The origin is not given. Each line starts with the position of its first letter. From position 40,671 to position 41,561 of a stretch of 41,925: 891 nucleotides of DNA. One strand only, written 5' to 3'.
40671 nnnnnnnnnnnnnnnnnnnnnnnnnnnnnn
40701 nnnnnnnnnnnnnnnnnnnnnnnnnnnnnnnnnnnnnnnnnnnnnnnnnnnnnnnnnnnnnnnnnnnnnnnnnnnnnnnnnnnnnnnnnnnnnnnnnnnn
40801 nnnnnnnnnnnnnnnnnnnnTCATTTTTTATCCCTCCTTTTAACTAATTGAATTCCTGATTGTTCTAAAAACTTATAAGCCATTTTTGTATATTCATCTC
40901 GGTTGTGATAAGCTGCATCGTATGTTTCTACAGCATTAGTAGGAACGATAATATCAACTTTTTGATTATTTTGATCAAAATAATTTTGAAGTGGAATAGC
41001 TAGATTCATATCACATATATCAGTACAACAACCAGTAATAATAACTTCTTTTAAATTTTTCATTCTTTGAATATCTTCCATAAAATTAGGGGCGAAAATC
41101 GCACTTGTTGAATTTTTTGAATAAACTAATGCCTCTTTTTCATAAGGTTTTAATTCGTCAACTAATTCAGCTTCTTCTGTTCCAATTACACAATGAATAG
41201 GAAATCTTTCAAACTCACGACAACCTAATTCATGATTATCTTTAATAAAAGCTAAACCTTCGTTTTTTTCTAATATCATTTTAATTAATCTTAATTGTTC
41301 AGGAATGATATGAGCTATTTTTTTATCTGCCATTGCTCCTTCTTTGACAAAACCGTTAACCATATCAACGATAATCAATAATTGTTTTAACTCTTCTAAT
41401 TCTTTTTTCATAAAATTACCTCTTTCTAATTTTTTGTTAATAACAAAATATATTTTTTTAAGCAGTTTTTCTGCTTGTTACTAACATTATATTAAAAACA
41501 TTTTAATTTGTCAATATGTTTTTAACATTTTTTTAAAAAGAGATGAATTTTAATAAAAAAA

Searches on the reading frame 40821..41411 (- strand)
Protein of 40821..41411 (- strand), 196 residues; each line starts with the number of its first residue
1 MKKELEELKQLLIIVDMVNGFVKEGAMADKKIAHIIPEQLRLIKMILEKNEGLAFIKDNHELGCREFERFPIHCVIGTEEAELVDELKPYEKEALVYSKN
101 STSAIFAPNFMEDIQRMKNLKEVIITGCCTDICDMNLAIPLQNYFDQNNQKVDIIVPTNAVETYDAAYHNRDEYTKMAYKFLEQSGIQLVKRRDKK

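Call 13: search_protein_families(library=pfam, max_evalue=0.001, proteins=[window:40821-41411:-])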
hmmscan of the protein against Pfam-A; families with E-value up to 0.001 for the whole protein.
window:40821-41411:- (196 aa): 1 family
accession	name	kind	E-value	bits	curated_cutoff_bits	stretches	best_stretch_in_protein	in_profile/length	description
PF00857.26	Isochorismatase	-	2.7e-19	70.4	27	1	11-178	2-164/175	Isochorismatase domain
